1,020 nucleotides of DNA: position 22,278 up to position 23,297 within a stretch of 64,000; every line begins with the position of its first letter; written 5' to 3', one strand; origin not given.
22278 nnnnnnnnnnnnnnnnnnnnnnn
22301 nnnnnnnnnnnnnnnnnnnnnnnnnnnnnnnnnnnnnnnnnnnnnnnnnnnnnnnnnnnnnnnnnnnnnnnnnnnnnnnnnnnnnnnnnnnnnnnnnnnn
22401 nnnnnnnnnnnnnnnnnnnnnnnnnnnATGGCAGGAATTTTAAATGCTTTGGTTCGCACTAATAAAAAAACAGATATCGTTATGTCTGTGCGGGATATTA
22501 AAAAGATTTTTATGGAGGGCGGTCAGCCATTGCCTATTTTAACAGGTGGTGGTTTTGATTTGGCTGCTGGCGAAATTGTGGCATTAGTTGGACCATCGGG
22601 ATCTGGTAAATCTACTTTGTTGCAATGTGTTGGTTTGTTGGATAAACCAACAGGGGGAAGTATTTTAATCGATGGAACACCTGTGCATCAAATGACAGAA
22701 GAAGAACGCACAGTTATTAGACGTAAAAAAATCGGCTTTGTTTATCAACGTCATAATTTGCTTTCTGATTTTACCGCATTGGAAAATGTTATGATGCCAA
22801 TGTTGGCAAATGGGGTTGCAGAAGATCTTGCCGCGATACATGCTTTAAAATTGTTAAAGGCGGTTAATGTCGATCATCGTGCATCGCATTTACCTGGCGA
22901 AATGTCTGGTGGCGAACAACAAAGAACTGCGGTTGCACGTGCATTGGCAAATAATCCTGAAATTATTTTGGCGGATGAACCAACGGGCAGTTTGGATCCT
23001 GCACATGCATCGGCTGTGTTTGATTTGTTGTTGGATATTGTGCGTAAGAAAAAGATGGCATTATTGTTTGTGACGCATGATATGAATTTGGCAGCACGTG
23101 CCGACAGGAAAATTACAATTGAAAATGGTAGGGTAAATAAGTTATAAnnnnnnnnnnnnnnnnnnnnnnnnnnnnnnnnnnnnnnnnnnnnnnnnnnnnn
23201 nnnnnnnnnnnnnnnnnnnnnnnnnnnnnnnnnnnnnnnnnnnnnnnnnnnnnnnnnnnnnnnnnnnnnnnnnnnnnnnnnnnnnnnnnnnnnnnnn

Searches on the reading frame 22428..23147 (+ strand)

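Call 40: search_protein_families(library=pfam, proteins=[window:22428-23147:+], max_evalue=0.001)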
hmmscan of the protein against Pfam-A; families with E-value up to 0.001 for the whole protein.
window:22428-23147:+ (239 aa): 5 families
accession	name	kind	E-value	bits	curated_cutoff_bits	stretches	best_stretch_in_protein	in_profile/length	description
PF00005.33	ABC_tran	-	3.2e-33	115.7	25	1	42-186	5-136/137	ABC transporter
PF13304.12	AAA_21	-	2.3e-09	38.2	27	1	50-84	1-52/304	AAA domain, putative AbiEii toxin, Type IV TA system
PF02463.25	SMC_N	-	3.3e-05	23.9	40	0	133-232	135-212/220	RecF/RecN/SMC N terminal domain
PF13191.12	AAA_16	-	7.7e-05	23.7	32.6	1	48-228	24-150/167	AAA ATPase domain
PF13555.12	AAA_29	-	0.00053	20.1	27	0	48-66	23-40/61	P-loop containing region of AAA domain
